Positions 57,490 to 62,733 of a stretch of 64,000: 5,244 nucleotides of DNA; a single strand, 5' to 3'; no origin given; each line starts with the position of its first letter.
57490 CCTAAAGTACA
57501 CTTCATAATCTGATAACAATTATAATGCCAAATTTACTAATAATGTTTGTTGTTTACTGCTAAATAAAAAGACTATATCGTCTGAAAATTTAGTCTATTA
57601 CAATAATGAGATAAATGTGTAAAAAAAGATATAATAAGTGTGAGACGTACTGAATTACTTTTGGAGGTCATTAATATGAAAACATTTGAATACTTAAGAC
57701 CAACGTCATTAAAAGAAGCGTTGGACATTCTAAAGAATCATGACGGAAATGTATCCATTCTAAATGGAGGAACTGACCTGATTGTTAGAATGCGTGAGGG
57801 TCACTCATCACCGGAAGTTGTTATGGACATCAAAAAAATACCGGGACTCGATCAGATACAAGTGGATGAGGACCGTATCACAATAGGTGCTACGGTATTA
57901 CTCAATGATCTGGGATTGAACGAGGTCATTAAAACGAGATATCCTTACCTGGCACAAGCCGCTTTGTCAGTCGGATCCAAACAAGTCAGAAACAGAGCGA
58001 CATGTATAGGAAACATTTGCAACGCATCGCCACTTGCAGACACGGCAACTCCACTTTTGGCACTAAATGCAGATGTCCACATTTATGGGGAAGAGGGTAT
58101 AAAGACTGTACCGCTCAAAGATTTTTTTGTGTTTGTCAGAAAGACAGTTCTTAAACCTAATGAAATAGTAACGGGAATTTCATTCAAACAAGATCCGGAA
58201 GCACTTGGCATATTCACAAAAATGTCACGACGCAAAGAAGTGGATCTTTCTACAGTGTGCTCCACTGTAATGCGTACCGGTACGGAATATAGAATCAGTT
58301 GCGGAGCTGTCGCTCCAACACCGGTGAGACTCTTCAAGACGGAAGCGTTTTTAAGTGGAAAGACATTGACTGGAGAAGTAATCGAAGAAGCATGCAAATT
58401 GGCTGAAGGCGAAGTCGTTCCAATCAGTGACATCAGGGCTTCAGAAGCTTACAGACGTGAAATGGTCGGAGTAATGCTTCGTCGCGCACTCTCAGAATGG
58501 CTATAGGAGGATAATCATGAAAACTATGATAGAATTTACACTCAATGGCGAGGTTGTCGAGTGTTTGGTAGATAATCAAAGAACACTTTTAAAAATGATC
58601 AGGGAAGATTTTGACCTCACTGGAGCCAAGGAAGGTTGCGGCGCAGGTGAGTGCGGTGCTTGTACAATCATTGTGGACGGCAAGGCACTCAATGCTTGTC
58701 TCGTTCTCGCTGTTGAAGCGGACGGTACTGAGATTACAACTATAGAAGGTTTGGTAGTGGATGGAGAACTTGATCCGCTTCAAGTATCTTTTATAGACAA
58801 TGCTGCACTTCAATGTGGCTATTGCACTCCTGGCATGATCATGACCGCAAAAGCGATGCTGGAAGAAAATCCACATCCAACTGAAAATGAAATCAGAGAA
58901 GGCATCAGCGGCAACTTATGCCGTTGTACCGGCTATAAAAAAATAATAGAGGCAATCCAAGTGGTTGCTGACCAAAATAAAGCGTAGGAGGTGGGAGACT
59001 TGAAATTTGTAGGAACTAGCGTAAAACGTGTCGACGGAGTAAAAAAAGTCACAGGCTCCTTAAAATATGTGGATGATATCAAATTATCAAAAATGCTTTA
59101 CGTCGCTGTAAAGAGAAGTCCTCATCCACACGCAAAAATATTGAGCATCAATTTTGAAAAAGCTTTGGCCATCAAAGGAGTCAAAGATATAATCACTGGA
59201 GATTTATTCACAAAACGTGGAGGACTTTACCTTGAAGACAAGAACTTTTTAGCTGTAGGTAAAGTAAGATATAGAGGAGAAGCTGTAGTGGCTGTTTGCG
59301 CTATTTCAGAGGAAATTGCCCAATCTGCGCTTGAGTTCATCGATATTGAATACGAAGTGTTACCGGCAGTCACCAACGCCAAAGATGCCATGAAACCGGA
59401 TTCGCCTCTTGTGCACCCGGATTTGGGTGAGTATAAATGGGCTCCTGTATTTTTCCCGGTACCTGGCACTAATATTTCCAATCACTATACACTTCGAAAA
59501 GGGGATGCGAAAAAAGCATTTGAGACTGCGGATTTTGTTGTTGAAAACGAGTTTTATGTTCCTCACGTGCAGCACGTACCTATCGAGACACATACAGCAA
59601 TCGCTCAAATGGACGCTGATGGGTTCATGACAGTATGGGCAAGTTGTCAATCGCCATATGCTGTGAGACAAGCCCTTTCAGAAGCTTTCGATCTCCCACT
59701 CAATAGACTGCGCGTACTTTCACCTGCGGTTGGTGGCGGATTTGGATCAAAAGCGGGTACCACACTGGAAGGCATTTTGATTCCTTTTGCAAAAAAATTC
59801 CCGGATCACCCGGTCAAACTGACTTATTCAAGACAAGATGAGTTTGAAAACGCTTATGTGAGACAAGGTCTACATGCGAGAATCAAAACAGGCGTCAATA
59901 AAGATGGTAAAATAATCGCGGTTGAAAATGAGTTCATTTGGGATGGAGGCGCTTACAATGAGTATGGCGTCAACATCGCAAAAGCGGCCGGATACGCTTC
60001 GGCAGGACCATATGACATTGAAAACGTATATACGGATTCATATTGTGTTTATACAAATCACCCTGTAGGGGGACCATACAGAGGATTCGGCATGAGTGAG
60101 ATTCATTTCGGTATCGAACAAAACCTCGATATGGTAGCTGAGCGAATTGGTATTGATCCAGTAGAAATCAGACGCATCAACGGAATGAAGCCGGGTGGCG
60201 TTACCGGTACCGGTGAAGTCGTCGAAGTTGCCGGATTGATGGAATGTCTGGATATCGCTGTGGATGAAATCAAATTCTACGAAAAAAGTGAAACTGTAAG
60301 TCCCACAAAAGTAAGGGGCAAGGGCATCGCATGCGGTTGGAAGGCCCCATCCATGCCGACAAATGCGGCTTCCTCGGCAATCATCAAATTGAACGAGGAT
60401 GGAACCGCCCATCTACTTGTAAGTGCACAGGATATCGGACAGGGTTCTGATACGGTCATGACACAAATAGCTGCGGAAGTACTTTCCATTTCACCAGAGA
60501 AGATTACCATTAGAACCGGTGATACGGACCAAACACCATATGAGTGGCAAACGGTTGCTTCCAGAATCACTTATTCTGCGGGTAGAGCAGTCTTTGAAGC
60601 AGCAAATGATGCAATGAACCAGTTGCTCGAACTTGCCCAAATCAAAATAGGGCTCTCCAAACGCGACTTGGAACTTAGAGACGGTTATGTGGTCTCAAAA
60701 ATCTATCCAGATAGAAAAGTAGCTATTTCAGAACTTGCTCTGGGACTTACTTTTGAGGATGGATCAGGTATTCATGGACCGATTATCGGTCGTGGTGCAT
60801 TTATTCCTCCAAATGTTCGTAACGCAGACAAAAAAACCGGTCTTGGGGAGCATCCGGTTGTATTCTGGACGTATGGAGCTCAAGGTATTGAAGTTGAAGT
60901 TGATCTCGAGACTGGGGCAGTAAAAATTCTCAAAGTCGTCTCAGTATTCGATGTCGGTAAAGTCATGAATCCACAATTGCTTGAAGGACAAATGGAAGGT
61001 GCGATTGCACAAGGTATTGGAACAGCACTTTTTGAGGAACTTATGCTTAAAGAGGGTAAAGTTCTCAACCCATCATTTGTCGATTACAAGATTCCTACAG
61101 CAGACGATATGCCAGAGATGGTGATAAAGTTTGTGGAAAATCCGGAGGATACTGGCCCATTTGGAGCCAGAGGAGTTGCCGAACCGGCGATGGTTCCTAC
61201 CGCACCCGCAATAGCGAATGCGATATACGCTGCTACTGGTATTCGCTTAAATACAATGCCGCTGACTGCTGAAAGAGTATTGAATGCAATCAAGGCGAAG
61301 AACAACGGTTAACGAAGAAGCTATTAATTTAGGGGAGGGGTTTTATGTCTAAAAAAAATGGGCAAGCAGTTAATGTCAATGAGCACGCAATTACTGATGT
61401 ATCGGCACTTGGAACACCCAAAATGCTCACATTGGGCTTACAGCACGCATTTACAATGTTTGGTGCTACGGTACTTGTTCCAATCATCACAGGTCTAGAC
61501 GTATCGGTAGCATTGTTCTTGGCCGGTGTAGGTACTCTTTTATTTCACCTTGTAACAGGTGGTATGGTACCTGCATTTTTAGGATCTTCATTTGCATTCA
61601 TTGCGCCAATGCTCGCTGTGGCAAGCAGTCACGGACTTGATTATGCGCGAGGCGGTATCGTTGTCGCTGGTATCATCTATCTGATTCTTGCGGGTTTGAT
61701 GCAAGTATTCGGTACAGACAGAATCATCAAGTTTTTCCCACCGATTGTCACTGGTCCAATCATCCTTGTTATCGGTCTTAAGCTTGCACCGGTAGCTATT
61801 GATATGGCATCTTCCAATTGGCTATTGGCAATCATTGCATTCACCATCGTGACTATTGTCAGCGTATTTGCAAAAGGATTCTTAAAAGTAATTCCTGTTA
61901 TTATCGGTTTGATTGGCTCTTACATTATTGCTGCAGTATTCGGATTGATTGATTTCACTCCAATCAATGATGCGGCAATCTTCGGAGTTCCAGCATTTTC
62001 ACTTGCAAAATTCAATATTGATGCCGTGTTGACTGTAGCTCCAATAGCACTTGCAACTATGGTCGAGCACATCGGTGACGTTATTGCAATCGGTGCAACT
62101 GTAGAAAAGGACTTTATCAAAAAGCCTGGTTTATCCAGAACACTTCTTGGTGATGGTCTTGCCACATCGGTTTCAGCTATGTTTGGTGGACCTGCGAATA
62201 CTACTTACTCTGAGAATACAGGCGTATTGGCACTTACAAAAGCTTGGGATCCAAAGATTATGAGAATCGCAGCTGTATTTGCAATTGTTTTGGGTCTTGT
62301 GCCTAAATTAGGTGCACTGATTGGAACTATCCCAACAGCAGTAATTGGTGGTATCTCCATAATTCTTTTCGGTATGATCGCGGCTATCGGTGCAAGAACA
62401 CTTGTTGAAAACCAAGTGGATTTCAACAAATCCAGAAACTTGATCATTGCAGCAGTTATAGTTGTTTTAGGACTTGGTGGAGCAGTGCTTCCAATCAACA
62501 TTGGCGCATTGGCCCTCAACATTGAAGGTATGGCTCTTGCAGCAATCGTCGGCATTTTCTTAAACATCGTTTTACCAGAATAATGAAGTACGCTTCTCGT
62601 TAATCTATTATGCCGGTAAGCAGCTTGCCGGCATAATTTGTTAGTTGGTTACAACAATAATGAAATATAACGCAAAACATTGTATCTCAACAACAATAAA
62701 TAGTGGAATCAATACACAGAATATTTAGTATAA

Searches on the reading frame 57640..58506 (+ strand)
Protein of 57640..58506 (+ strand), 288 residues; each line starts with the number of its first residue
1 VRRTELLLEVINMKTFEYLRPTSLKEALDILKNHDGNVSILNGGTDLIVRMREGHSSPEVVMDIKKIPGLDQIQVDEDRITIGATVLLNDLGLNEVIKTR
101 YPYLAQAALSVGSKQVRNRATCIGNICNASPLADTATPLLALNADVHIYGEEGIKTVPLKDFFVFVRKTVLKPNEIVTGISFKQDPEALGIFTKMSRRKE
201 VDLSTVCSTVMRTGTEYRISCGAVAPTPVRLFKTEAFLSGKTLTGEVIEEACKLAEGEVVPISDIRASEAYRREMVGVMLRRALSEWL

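Call 13: search_protein_families(library=pfam, proteins=[window:57640-58506:+], max_evalue=0.00001)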
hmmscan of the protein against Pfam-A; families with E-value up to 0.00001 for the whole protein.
window:57640-58506:+ (288 aa): 2 families
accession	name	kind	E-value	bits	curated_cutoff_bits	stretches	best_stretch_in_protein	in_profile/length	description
PF00941.27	FAD_binding_5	-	1.8e-49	168.2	27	1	15-181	2-166/170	FAD binding domain in molybdopterin dehydrogenase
PF03450.22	CO_deh_flav_C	-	5.2e-23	81.6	25.5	1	194-286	4-101/102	CO dehydrogenase flavoprotein C-terminal domain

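Call 32: search_protein_families(library=ncbifam, proteins=[window:57640-58506:+], max_evalue=0.00001)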
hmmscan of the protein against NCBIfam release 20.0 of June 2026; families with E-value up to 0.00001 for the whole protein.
window:57640-58506:+ (288 aa): 8 families
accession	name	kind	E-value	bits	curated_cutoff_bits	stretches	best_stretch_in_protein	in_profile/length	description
NF043083.1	XdhB_XDHase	equivalog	3.5e-61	206.9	310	1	17-286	6-282/289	xanthine dehydrogenase subunit XdhB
NF007427.0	PRK09971.1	equivalog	1.5e-56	191.8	287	1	17-286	6-282/292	xanthine dehydrogenase FAD-binding subunit XdhB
NF041019.1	glyceraldDH_beta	equivalog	4.4e-54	183.6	350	1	15-286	5-279/280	glyceraldehyde dehydrogenase subunit beta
TIGR02963.1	xanthine_xdhA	equivalog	1.4e-51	175.6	467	1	12-283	189-464/468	xanthine dehydrogenase small subunit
TIGR03195.1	4hydrxCoA_B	equivalog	3.2e-37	128.4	404.55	2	14-128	3-116/321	4-hydroxybenzoyl-CoA reductase subunit beta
TIGR03199.1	pucC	equivalog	1.3e-27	96.8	306.05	1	21-276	1-258/264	xanthine dehydrogenase subunit C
TIGR03312.1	Se_sel_red_FAD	hypoth_equivalog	1.9e-20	73.1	241.5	1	17-281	3-244/257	molybdopterin-dependent oxidoreductase FAD-binding subunit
TIGR02969.1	mam_aldehyde_ox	subfamily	9.8e-06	23.3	1912.3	1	100-260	329-498/1330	aldehyde oxidase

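Call 59: find_related_loci(query=window:57676-58506:+, collection=metagenome_contigs, flank=8000)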
Query window:57676-58506:+ (276 aa) in metagenome_contigs; peptide patterns used: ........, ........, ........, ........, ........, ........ (x = any residue, [..] = any of these).
212 stretches matched a pattern; 21 encode a relative of the query (tblastn E <= 1e-3); 21 distinct loci.
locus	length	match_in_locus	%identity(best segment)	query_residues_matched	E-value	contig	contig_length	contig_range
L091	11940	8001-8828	92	1-276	3e-176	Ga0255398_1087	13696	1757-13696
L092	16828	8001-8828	72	1-276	1e-135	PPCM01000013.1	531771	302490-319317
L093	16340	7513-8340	71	1-276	9e-133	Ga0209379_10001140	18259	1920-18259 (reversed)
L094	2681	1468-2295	70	1-276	9e-135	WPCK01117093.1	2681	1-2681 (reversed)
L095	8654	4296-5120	68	1-276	1e-123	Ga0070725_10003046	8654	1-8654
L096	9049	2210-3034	68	1-276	1e-123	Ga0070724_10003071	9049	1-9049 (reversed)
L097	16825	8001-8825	67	1-276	3e-120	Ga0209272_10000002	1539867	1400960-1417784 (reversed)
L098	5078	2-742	70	29-276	7e-118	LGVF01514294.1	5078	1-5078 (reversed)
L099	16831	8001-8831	60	1-276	3e-113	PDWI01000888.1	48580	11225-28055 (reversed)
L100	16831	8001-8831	61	1-276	6e-113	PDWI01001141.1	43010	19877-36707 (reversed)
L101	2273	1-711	70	39-276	6e-117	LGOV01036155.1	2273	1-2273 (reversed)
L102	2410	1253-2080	60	1-276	4e-116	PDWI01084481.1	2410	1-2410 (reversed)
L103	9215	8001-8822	60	1-272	3e-102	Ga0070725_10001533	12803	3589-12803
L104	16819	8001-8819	55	1-272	3e-98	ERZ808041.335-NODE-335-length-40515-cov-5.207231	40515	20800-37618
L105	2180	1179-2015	49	1-274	1e-90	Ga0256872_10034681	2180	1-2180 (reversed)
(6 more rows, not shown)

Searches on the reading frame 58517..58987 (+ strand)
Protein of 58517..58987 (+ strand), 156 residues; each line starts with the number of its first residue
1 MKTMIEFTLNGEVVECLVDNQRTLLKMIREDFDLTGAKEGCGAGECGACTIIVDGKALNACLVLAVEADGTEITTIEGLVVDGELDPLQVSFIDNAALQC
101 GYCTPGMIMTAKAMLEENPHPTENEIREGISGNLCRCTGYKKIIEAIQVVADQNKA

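Call 13: search_protein_families(library=pfam, proteins=[window:58517-58987:+], max_evalue=0.00001)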
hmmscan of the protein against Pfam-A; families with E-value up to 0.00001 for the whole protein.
window:58517-58987:+ (156 aa): 2 families
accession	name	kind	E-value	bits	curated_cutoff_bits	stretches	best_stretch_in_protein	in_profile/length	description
PF01799.25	Fer2_2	-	5.8e-33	113.3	30.3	1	75-148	1-75/75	[2Fe-2S] binding domain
PF00111.32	Fer2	-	4.3e-06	27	21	1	7-57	1-52/77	2Fe-2S iron-sulfur cluster binding domain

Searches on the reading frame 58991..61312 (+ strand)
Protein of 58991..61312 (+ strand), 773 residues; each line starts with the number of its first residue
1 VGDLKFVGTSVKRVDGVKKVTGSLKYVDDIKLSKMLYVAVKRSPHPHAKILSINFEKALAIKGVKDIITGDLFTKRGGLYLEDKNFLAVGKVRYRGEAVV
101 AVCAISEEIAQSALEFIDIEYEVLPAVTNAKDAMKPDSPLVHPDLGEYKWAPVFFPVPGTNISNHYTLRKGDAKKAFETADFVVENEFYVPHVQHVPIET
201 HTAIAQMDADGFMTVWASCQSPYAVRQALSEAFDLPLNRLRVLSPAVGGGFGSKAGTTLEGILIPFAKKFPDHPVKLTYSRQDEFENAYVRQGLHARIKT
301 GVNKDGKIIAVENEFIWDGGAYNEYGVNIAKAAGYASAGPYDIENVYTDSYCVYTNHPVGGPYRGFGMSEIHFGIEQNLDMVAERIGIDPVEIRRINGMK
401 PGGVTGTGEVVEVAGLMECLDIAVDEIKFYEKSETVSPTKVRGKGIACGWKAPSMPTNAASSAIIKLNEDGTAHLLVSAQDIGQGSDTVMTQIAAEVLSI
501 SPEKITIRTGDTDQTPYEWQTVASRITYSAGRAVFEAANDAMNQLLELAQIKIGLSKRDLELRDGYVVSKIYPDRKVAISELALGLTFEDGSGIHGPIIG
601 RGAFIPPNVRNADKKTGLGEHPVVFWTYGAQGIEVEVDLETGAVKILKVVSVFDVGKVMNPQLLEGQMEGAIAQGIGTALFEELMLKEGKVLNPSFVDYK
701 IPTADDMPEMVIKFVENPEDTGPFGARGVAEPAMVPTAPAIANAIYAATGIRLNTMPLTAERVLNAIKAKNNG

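Call 13: search_protein_families(library=pfam, proteins=[window:58991-61312:+], max_evalue=0.00001)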
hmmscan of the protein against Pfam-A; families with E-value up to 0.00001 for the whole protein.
window:58991-61312:+ (773 aa): 3 families
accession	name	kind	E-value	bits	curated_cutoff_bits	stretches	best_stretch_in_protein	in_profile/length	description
PF20256.3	MoCoBD_2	-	6.3e-78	262.6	27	1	437-708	19-283/283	Molybdopterin cofactor-binding domain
PF02738.23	MoCoBD_1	-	2.7e-73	246.5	27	1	163-397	11-243/244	Molybdopterin cofactor-binding domain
PF01315.27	Ald_Xan_dh_C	-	1.4e-25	90.1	31.3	1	21-125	1-110/110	Aldehyde oxidase and xanthine dehydrogenase, a/b hammerhead domain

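Call 32: search_protein_families(library=ncbifam, proteins=[window:58991-61312:+], max_evalue=0.00001)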
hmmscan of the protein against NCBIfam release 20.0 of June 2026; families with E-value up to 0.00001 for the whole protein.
window:58991-61312:+ (773 aa): 13 families
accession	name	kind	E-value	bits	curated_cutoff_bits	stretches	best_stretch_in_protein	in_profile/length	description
TIGR03194.1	4hydrxCoA_A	equivalog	4e-173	577.7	994.55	1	12-766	2-745/746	4-hydroxybenzoyl-CoA reductase subunit alpha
NF043082.1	XdhA_XDHase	equivalog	2.1e-165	551.9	780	1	7-770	1-755/758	xanthine dehydrogenase subunit XdhA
NF007426.0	PRK09970.1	equivalog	4e-161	537.7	916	1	5-769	4-757/761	xanthine dehydrogenase molybdenum-binding subunit XdhA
TIGR03196.1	pucD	equivalog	9.7e-128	427.7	783.65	1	8-763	4-754/763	xanthine dehydrogenase subunit D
NF041018.1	glyceraldDH_alpha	equivalog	3.8e-127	425.7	790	1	6-763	2-740/741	glyceraldehyde dehydrogenase subunit alpha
TIGR03311.1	Se_dep_XDH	equivalog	5.6e-117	391.9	830.45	2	7-546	162-679/848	selenium-dependent xanthine dehydrogenase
NF045668.1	pterin_aldehy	equivalog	1.8e-115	387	1100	2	3-544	171-717/905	molybdopterin-dependent aldehyde oxidoreductase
NF040766.1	CODH_aero_grp5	exception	1.8e-112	377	950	1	5-762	3-780/785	aerobic carbon-monoxide dehydrogenase large subunit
TIGR03313.1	Se_sel_red_Mo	hypoth_equivalog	1.1e-95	321.3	1101.9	1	2-767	163-949/951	molybdopterin-dependent oxidoreductase Mo/Fe-S-binding subunit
TIGR02416.1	CO_dehy_Mo_lg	equivalog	1.2e-95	321.2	991.15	2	20-401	6-397/770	aerobic carbon-monoxide dehydrogenase large subunit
NF041671.1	peri_hyde_PaoC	equivalog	1.2e-85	288.4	1180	2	3-582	14-563/735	aldehyde oxidoreductase molybdenum-binding subunit PaoC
TIGR02965.1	xanthine_xdhB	equivalog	1.5e-85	287.9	849.5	1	8-769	2-756/758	xanthine dehydrogenase molybdopterin binding subunit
TIGR02969.1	mam_aldehyde_ox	subfamily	1.2e-54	185.4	1912.3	2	7-544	576-1101/1330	aldehyde oxidase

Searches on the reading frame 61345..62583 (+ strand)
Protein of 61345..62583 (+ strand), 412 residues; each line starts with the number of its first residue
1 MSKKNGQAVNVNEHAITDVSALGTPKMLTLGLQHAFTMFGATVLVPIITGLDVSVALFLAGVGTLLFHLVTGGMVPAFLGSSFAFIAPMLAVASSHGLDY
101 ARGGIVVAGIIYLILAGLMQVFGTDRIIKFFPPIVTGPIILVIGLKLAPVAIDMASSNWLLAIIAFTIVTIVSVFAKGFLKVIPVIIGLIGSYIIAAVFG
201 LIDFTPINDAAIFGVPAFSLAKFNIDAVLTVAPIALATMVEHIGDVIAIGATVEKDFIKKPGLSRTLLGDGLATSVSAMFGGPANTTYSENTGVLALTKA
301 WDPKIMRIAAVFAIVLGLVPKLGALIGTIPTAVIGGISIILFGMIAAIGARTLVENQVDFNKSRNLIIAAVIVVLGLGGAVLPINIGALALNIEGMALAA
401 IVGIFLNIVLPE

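Call 13: search_protein_families(library=pfam, proteins=[window:61345-62583:+], max_evalue=0.00001)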
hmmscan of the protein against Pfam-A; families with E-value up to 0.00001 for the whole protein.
window:61345-62583:+ (412 aa): 1 family
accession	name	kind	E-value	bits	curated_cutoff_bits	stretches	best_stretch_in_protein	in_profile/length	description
PF00860.26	Xan_ur_permease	-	4.1e-92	309.3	27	1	26-383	2-387/389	Permease family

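Call 39: find_encoding_contigs(protein=window:61345-62583:+, flank=10000, max_places=3)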
Protein window:61345-62583:+ (412 aa): 1 contig read that carries it; 1 place shown.
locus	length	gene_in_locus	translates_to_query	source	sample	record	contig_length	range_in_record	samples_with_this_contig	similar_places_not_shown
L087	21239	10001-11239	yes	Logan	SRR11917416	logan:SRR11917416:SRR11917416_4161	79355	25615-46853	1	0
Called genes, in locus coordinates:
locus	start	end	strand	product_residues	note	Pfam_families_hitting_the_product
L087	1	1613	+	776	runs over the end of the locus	PF01315:Ald_Xan_dh_C, PF02738:MoCoBD_1, PF20256:MoCoBD_2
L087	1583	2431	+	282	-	PF00941:FAD_binding_5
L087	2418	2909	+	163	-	PF13085:Fer2_3 (weak), PF00111:Fer2 (weak), PF01799:Fer2_2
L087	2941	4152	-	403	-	PF20030:bpMoxR, PF07728:AAA_5, PF17868:AAA_lid_8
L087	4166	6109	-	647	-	PF13519:VWA_2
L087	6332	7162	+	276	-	PF00941:FAD_binding_5, PF03450:CO_deh_flav_C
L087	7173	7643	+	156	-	PF00111:Fer2 (weak), PF01799:Fer2_2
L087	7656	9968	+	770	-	PF01315:Ald_Xan_dh_C, PF02738:MoCoBD_1, PF20256:MoCoBD_2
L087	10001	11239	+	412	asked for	PF00860:Xan_ur_permease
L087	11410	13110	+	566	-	PF07905:PucR, PF17853:GGDEF_2, PF13556:HTH_30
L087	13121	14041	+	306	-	PF11392:AllH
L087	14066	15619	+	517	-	PF27530:HMA_AllF_N, PF02629:CoA_binding, PF00549:Ligase_CoA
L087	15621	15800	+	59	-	-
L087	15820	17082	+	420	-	PF06545:AllG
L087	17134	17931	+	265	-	PF04199:Cyclase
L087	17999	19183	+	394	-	PF02515:CoA_transf_3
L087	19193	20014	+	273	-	PF07992:Pyr_redox_2 (weak), PF02625:XdhC_CoxI, PF00070:Pyr_redox (weak), PF13478:XdhC_C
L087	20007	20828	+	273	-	-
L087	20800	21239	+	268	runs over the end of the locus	PF19842:YqeC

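Call 52: search_protein_families(library=pfam, proteins=[L087:20007-20828:+, L087:17134-17931:+], max_evalue=0.1)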
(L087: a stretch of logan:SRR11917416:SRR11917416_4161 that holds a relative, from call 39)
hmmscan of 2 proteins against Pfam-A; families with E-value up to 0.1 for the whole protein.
L087:20007-20828:+ (273 aa): 2 families
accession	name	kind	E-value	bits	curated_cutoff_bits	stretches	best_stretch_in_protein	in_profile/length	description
PF00364.28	Biotin_lipoyl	-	0.007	16.6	22.1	1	181-230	16-64/73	Biotin-requiring enzyme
PF13241.12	NAD_binding_7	-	0.052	14.6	22.1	0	5-53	7-55/104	Putative NAD(P)-binding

L087:17134-17931:+ (265 aa): 1 family
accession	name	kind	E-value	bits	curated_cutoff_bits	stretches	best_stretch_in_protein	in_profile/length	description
PF04199.19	Cyclase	-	3.5e-34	118.5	23.1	1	10-167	1-142/142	Putative cyclase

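Call 65: search_protein_families(library=ncbifam, proteins=[L087:19193-20014:+, L087:20007-20828:+, L087:17999-19183:+, L087:15820-17082:+, L087:14066-15619:+, L087:13121-14041:+], max_evalue=0.00001)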
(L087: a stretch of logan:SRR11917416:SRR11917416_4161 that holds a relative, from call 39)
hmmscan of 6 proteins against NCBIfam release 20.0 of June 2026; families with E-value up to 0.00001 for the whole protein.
L087:19193-20014:+ (273 aa): 2 families
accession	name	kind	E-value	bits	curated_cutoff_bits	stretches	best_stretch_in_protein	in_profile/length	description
NF045664.1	XdhC_rel_AOR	equivalog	3.6e-69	233.7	350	2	101-256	187-344/346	XdhC family aldehyde oxidoreductase maturation factor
TIGR02964.1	xanthine_xdhC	equivalog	2.4e-35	122.2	161.6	1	21-252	2-245/246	xanthine dehydrogenase accessory protein XdhC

L087:20007-20828:+ (273 aa): 1 family
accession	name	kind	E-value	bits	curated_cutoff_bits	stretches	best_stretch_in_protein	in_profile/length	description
TIGR03309.1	matur_yqeB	equivalog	1.5e-100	335.9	220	1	8-261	1-254/256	selenium-dependent molybdenum cofactor biosynthesis protein YqeB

L087:17999-19183:+ (394 aa): 7 families
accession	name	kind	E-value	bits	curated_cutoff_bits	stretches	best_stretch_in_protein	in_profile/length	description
NF041294.1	Scnl_mescCoAtase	equivalog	6.3e-106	354.7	700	1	1-374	1-380/381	succinyl-CoA:mesaconate CoA-transferase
NF052585.1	SucGlutTfsCaiB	equivalog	3.8e-104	348.4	750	1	3-376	7-387/394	succinate--glutarate CoA-transferase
NF008511.0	PRK11430.1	equivalog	4.2e-103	345.4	522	1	2-375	8-377/381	CoA:oxalate CoA-transferase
NF003809.0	PRK05398.1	subfamily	2.2e-91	306.5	442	1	3-393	4-415/416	formyl-CoA transferase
TIGR03253.1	oxalate_frc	equivalog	1.2e-89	300.9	504.2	2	3-202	3-203/416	formyl-CoA transferase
NF002914.1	PRK03525.1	equivalog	5.3e-45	154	413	1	2-393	8-396/400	L-carnitine CoA-transferase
TIGR04253.1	mesacon_CoA_iso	equivalog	2.6e-27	95.8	725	1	3-393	2-399/403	2-methylfumaryl-CoA isomerase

L087:15820-17082:+ (420 aa): 0 families

L087:14066-15619:+ (517 aa): 4 families
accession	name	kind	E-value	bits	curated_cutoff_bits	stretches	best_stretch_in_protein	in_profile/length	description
NF004760.0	PRK06091.1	subfamily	6.8e-152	506.8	433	1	1-513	1-497/555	acyl-CoA synthetase FdrA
NF004230.0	PRK05678.1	equivalog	2.4e-17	63.1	336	1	102-285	56-237/291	succinate--CoA ligase subunit alpha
TIGR01019.1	sucCoAalpha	subfamily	9.2e-16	58.1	353.2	1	103-285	55-235/286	succinate--CoA ligase subunit alpha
TIGR02717.1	AcCoA-syn-alpha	equivalog_domain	6.4e-06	25.1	567.15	0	148-279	107-235/447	acetate--CoA ligase alpha subunit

L087:13121-14041:+ (306 aa): 0 families
